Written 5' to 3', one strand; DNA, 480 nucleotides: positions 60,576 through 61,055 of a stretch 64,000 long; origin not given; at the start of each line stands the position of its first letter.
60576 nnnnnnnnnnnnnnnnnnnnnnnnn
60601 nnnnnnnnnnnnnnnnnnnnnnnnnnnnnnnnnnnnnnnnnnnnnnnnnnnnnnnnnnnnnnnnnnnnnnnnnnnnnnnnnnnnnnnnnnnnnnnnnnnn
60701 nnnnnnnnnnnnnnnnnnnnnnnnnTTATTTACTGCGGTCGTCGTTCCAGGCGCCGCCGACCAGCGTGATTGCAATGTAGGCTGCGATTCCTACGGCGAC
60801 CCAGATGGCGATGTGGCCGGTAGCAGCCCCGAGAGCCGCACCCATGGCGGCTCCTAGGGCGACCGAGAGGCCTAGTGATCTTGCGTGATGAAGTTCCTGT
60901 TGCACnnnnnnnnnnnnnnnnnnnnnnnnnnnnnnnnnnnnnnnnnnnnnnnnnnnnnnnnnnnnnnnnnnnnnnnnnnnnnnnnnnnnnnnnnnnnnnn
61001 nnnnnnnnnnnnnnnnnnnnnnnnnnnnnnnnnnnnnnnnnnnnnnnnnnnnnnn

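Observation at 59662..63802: NfeD / PH-like membrane protein / flotillin / two glycine-zipper proteins / PspA / 30-aa peptide: a combined membrane-microdomain and phage-shock supercluster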

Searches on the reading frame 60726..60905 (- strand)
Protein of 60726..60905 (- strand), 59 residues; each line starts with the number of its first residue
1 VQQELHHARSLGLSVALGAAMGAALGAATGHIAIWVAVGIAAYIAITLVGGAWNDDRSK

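Call 3: search_protein_families(library=pfam, proteins=[window:60726-60905:-], max_evalue=0.1)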
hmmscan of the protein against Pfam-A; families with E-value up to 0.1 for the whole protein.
window:60726-60905:- (59 aa): 2 families
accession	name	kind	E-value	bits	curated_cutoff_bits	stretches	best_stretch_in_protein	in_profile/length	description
PF11981.13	DUF3482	-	0.0069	16.2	29.2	1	7-54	143-189/293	Domain of unknown function (DUF3482)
PF11990.13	DUF3487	-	0.025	14.8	27.8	1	11-53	29-71/114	Protein of unknown function (DUF3487)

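Call 4: search_protein_families(library=ncbifam, proteins=[window:60726-60905:-], max_evalue=0.1)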
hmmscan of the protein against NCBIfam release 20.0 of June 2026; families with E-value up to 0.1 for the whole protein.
window:60726-60905:- (59 aa): 0 families

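Call 50: search_protein_families(library=pfam, proteins=[window:60729-60905:-], max_evalue=1)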
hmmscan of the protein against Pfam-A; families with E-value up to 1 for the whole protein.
seq(59 aa): 4 families
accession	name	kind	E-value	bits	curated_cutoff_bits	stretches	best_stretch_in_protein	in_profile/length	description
PF11981.13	DUF3482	-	0.0069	16.2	29.2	1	7-54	143-189/293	Domain of unknown function (DUF3482)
PF11990.13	DUF3487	-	0.025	14.8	27.8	1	11-53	29-71/114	Protein of unknown function (DUF3487)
PF10247.14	Romo1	-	0.21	12.4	27.6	1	15-33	6-24/66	Reactive mitochondrial oxygen species modulator 1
PF11808.13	PhoR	-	0.22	12.4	27.1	1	10-48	4-42/86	Phosphate regulon sensor protein PhoR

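Call 64: find_homologous_proteins(query=A4, max_evalue=0.001)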
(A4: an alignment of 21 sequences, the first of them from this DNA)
Query A4 (21 sequences) (59 aa, profile of the alignment): 2286 proteins with E <= 0.001 among 8000 candidates; the best 120 are listed.
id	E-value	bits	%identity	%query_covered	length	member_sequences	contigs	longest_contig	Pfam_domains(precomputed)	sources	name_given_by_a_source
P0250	4.9e-28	114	44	66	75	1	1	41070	PF26273.1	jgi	jgi:uncharacterized membrane protein YgaE (UPF0421/DUF939 family)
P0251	8.6e-28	114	44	69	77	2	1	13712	PF13441.13,PF26273.1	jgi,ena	-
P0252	9.6e-28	113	53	51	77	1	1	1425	PF13441.13,PF26273.1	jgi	jgi:hypothetical protein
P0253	1.2e-27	113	36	90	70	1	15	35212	PF13441.13,PF26273.1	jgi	-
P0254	1.3e-27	113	33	20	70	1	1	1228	PF13441.13,PF26273.1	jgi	-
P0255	1.5e-27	113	63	27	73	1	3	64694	PF26273.1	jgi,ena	jgi:hypothetical protein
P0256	1.5e-27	113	73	19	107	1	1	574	PF13441.13,PF26273.1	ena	-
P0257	1.6e-27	113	50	78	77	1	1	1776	PF26273.1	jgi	jgi:hypothetical protein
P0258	1.8e-27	113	44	69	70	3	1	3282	PF13441.13,PF26273.1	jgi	jgi:hypothetical protein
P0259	1.9e-27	112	44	61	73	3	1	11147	PF13441.13,PF26273.1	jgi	jgi:hypothetical protein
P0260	2.3e-27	112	73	19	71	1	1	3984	PF26273.1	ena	-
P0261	2.7e-27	112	45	71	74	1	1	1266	PF13441.13,PF26273.1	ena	-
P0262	2.8e-27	112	73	19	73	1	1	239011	PF26273.1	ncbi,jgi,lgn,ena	jgi:uncharacterized membrane protein YoaK (UPF0700 family)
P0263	3.0e-27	112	64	19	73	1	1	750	PF13441.13,PF26273.1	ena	-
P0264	3.4e-27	112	50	27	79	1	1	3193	PF26273.1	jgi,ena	-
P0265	3.5e-27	112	49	66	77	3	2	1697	PF13441.13,PF26273.1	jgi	jgi:hypothetical protein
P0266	4.0e-27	111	41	69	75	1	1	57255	PF26273.1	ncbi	-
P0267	4.2e-27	111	73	19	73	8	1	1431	PF13441.13,PF26273.1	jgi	jgi:uncharacterized membrane protein YoaK (UPF0700 family)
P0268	4.9e-27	111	43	68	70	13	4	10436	PF13441.13,PF26273.1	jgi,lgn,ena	jgi:lipoprotein signal peptidase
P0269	5.8e-27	111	48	78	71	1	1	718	PF26273.1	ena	-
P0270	5.9e-27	111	29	59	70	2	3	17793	PF13441.13,PF26273.1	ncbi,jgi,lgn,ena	-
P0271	6.1e-27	111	46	66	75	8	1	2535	PF13441.13,PF26273.1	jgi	jgi:lipoprotein signal peptidase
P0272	6.2e-27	111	45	71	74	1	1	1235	PF13441.13,PF26273.1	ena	-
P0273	6.8e-27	111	49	66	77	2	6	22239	PF26273.1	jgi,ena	-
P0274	6.9e-27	111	73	19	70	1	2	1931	PF26273.1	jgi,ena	-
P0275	7.5e-27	111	73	19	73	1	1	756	PF26273.1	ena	-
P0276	7.6e-27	111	46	66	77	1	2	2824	PF13441.13,PF26273.1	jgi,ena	jgi:hypothetical protein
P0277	7.6e-27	110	47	61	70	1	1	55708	PF13441.13,PF26273.1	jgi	jgi:hypothetical protein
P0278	7.7e-27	110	44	61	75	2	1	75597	PF26273.1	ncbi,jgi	jgi:hypothetical protein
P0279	8.4e-27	110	48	78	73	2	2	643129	PF26273.1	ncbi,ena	-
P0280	8.6e-27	110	47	58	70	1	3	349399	PF13441.13,PF26273.1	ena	-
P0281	8.8e-27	110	57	51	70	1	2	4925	PF13441.13,PF26273.1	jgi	jgi:lipoprotein signal peptidase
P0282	9.1e-27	110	46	78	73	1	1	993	PF26273.1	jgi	jgi:uncharacterized membrane protein YoaK (UPF0700 family)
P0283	1.1e-26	110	51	59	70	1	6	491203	PF26273.1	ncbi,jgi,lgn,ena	ncbi:MAG: hypothetical protein ABR881_12260 [Candidatus Sulfotelmatobacter sp.]|jgi:uncharacterized 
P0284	1.1e-26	110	42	61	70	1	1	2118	PF13441.13,PF26273.1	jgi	jgi:hypothetical protein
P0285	1.1e-26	110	49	66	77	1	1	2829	PF26273.1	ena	-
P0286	1.2e-26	110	52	42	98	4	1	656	PF13441.13,PF26273.1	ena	-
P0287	1.2e-26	110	56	27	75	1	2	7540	PF26273.1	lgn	-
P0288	1.2e-26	110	47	61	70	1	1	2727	PF13441.13,PF26273.1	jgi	jgi:hypothetical protein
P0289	1.2e-26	110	50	51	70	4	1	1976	PF26273.1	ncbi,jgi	-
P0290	1.2e-26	110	42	81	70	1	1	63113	PF26273.1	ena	-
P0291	1.3e-26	110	47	58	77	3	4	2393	PF13441.13,PF26273.1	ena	-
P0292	1.3e-26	110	43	68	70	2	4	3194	PF13441.13,PF26273.1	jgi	jgi:predicted lysophospholipase L1 biosynthesis ABC-type transport system permease subunit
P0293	1.3e-26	110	41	29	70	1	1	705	PF13441.13,PF26273.1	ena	-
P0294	1.3e-26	110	47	61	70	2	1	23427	PF13441.13,PF26273.1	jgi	jgi:uncharacterized membrane protein YfcA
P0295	1.3e-26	110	56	27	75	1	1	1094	PF26273.1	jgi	jgi:RsiW-degrading membrane proteinase PrsW (M82 family)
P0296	1.3e-26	110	50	51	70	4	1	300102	PF13441.13,PF26273.1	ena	-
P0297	1.4e-26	110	44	27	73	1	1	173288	PF13441.13,PF26273.1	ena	-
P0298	1.4e-26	110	44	58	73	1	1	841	PF13441.13,PF26273.1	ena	-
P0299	1.5e-26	110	47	29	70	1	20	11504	PF13441.13,PF26273.1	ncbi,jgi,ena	ncbi:MAG: hypothetical protein ABSF93_14475 [Candidatus Sulfotelmatobacter sp.]|jgi:lipoprotein sign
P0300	1.5e-26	110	45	68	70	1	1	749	PF13441.13,PF26273.1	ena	-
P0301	1.5e-26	110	54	59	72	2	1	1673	PF26273.1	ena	-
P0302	1.5e-26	110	46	59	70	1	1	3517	PF13441.13,PF26273.1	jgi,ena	-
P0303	1.6e-26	110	50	20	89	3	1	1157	PF13441.13,PF26273.1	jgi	jgi:hypothetical protein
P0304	1.6e-26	109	46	78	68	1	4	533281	PF26273.1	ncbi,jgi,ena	jgi:uncharacterized membrane protein YgaE (UPF0421/DUF939 family)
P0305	1.6e-26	109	46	78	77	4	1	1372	PF13441.13,PF26273.1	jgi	jgi:hypothetical protein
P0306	1.6e-26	109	44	61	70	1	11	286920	PF13441.13,PF26273.1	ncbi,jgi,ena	jgi:hypothetical protein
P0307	1.7e-26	109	51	59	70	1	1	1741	PF26273.1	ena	-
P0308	1.7e-26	109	73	19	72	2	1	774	PF26273.1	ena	-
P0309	1.8e-26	109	47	58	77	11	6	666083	PF13441.13,PF26273.1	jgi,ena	jgi:hypothetical protein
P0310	1.9e-26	109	47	61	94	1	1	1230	PF13441.13,PF26273.1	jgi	jgi:hypothetical protein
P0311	1.9e-26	109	51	59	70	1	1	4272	PF26273.1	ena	-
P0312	1.9e-26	109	53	51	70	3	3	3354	PF13441.13,PF26273.1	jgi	jgi:uncharacterized membrane protein YgaE (UPF0421/DUF939 family)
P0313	2.0e-26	109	44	69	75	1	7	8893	PF26273.1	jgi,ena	jgi:hypothetical protein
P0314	2.0e-26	109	53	29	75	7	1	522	PF26273.1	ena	-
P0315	2.1e-26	109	53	51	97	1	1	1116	PF13441.13,PF26273.1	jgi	jgi:hypothetical protein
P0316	2.2e-26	109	47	58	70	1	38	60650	PF13441.13,PF26273.1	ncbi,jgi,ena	jgi:hypothetical protein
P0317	2.3e-26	109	60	59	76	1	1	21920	PF26273.1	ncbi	ncbi:MAG TPA: hypothetical protein VI386_38970 [Candidatus Sulfotelmatobacter sp.]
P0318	2.3e-26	109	64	19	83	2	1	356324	PF26273.1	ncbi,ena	-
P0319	2.3e-26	109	43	59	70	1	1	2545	PF13441.13,PF26273.1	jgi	jgi:predicted lysophospholipase L1 biosynthesis ABC-type transport system permease subunit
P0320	2.4e-26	109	57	51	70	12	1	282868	PF26273.1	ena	-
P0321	2.4e-26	109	46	66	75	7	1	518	PF26273.1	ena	-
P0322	2.5e-26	109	47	61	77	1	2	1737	PF13441.13,PF26273.1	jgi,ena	jgi:hypothetical protein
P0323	2.5e-26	109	69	27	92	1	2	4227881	PF26273.1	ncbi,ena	-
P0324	2.5e-26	109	73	19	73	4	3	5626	PF26273.1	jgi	jgi:hypothetical protein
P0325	2.5e-26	109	46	78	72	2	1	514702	PF26273.1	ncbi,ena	-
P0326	2.6e-26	109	63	27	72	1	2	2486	PF26273.1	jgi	jgi:RsiW-degrading membrane proteinase PrsW (M82 family)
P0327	2.6e-26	109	47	51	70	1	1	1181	PF13441.13,PF26273.1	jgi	jgi:uncharacterized membrane protein YoaK (UPF0700 family)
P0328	2.7e-26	109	62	66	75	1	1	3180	PF26273.1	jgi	jgi:uncharacterized membrane protein YoaK (UPF0700 family)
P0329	2.7e-26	109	51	69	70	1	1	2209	PF26273.1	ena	-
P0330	2.7e-26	109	47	58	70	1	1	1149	PF13441.13,PF26273.1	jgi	jgi:lipoprotein signal peptidase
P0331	2.9e-26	109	32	58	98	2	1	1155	PF13441.13,PF26273.1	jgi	-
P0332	2.9e-26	109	49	66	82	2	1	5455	PF13441.13,PF26273.1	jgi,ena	-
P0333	2.9e-26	109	50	27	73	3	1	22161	PF26273.1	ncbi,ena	-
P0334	3.2e-26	108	51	59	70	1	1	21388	PF26273.1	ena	-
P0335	3.3e-26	108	44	66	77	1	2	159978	PF26273.1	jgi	jgi:uncharacterized membrane protein YgaE (UPF0421/DUF939 family)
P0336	3.3e-26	108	53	32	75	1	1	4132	PF13441.13,PF26273.1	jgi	jgi:hypothetical protein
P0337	3.4e-26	108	46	63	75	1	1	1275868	PF26273.1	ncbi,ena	-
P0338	3.4e-26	108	43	59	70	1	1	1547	PF13441.13,PF26273.1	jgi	jgi:uncharacterized membrane protein YgaE (UPF0421/DUF939 family)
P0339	3.5e-26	108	51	63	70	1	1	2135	PF26273.1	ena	-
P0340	3.6e-26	108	56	27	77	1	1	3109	PF26273.1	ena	-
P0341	3.7e-26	108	52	49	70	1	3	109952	PF13441.13,PF26273.1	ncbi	ncbi:MAG: hypothetical protein ACLQBK_16885 [Candidatus Sulfotelmatobacter sp.]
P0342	3.7e-26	108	47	29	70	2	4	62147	PF13441.13,PF26273.1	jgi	-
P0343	3.7e-26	108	69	27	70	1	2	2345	PF26273.1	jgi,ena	-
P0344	3.8e-26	108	43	63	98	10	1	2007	PF13441.13,PF26273.1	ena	-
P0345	3.8e-26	108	47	51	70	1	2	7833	PF13441.13,PF26273.1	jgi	-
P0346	3.9e-26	108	42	61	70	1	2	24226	PF13441.13,PF26273.1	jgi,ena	-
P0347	4.1e-26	108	54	81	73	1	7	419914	PF26273.1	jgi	-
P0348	4.1e-26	108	52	88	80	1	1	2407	PF26273.1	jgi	jgi:RsiW-degrading membrane proteinase PrsW (M82 family)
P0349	4.4e-26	108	73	19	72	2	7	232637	PF26273.1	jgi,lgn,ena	jgi:hypothetical protein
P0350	4.4e-26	108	47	58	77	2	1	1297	PF13441.13,PF26273.1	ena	-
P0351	4.4e-26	108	29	59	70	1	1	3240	PF26273.1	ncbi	-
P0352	4.5e-26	108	52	49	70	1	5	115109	PF13441.13,PF26273.1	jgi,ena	jgi:hypothetical protein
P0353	4.7e-26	108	41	29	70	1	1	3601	PF13441.13,PF26273.1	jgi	jgi:lipoprotein signal peptidase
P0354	4.8e-26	108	57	51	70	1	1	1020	PF26273.1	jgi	-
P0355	4.9e-26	108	41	29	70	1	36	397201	PF13441.13,PF26273.1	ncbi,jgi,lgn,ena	ncbi:MAG: hypothetical protein ABSG72_09865 [Candidatus Sulfotelmatobacter sp.]|jgi:lipoprotein sign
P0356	4.9e-26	108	53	58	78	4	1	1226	PF13441.13,PF26273.1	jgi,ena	-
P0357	4.9e-26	108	39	61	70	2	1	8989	PF13441.13,PF26273.1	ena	-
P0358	4.9e-26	108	52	49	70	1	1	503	PF13441.13,PF26273.1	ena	-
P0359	4.9e-26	108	50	27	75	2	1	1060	PF26273.1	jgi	jgi:uncharacterized membrane protein YgaE (UPF0421/DUF939 family)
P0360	5.0e-26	108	50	27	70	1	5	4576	PF13441.13,PF26273.1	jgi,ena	-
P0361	5.2e-26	108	51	69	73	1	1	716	PF26273.1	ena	-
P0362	5.2e-26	108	47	58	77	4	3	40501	PF13441.13,PF26273.1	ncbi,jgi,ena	jgi:H+/Cl- antiporter ClcA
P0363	5.4e-26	108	56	27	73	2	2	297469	PF26273.1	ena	-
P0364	5.4e-26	108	44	58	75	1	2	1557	PF13441.13,PF26273.1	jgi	jgi:hypothetical protein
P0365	5.4e-26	108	39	47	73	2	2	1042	PF26273.1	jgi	-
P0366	5.4e-26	108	46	44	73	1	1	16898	PF26273.1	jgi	jgi:hypothetical protein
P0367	5.4e-26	108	50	27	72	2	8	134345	PF26273.1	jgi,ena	jgi:uncharacterized membrane protein YoaK (UPF0700 family)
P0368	5.8e-26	108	43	71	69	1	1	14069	PF13441.13,PF26273.1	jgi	jgi:uncharacterized membrane protein YoaK (UPF0700 family)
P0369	6.3e-26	108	82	19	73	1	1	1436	PF26273.1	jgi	-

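Call 65: search_protein_families(library=pfam, proteins=[P0250, P0253, P0262, P0317], max_evalue=1)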
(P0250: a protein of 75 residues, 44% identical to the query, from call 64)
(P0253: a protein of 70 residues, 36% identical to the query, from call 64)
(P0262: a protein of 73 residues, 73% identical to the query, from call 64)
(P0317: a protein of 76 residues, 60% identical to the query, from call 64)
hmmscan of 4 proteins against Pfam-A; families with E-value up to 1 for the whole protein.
P0250 (75 aa): 5 families
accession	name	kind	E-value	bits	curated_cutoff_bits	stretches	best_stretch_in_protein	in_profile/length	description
PF20327.3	DUF6622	-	0.028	14.8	27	1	9-52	63-101/183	Family of unknown function (DUF6622)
PF19134.6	DUF5817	-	0.099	13.1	31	1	48-72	18-42/57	Domain of unknown function (DUF5817)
PF21724.2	DUF6861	-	0.22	11.4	28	1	7-45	42-82/194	Family of unknown function (DUF6861)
PF10439.15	Bacteriocin_IIc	-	0.27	11.7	27.1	1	9-47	29-59/59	Bacteriocin class II with double-glycine leader peptide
PF11808.13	PhoR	-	0.3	12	27.1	1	12-41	9-38/86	Phosphate regulon sensor protein PhoR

P0253 (70 aa): 8 families
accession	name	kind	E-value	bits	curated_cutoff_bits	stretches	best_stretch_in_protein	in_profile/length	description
PF11981.13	DUF3482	-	0.0091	15.9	29.2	1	4-48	143-189/293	Domain of unknown function (DUF3482)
PF05433.20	Rick_17kDa_Anti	-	0.023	15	24.2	1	3-26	19-42/43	Glycine zipper 2TM domain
PF13436.11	Gly-zipper_OmpA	-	0.028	14.7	27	1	7-44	3-40/44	Glycine-zipper domain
PF19134.6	DUF5817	-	0.042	14.3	31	1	48-68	18-38/57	Domain of unknown function (DUF5817)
PF10439.15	Bacteriocin_IIc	-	0.055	13.9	27.1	1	11-47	23-59/59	Bacteriocin class II with double-glycine leader peptide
PF13441.11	Gly-zipper_YMGG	-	0.059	13.5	28.9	1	6-46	5-41/45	YMGG-like Gly-zipper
PF11808.13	PhoR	-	0.24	12.3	27.1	1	12-41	9-38/86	Phosphate regulon sensor protein PhoR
PF13488.11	Gly-zipper_Omp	-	0.68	10.3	25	1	8-29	20-41/46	Glycine zipper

P0262 (73 aa): 6 families
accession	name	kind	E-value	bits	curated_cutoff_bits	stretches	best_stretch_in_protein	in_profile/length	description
PF10439.15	Bacteriocin_IIc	-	0.021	15.3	27.1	1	9-47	25-59/59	Bacteriocin class II with double-glycine leader peptide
PF11981.13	DUF3482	-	0.024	14.5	29.2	1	7-47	146-188/293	Domain of unknown function (DUF3482)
PF11808.13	PhoR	-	0.12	13.2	27.1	1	12-41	9-38/86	Phosphate regulon sensor protein PhoR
PF01306.25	LacY_symp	-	0.18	11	24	1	8-56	147-197/413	LacY proton/sugar symporter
PF14999.11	Shadoo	-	0.23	12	27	0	16-51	40-75/133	Shadow of prion protein, neuroprotective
PF05818.17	TraT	-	0.46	10.7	31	1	7-46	90-129/214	Enterobacterial TraT complement resistance protein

P0317 (76 aa): 7 families
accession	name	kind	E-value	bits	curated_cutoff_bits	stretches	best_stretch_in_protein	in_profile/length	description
PF11808.13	PhoR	-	0.099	13.5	27.1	1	12-42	9-39/86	Phosphate regulon sensor protein PhoR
PF11990.13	DUF3487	-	0.11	12.7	27.8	1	8-45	29-69/114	Protein of unknown function (DUF3487)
PF11981.13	DUF3482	-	0.19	11.5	29.2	1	8-47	151-188/293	Domain of unknown function (DUF3482)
PF09527.15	ATPase_gene1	-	0.3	11.6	26.6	1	7-44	10-47/54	Putative F0F1-ATPase subunit Ca2+/Mg2+ transporter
PF06522.17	B12D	-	0.43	10.4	21.5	1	33-48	11-26/54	NADH-ubiquinone reductase complex 1 MLRQ subunit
PF14999.11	Shadoo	-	0.49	11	27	0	17-50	41-74/133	Shadow of prion protein, neuroprotective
PF21724.2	DUF6861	-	0.79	9.6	28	0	9-47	44-84/194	Family of unknown function (DUF6861)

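Call 83: search_protein_families(library=padloc, proteins=[window:60726-60905:-], max_evalue=0.01)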
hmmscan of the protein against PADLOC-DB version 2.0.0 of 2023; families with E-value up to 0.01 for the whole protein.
window:60726-60905:- (59 aa): 0 families
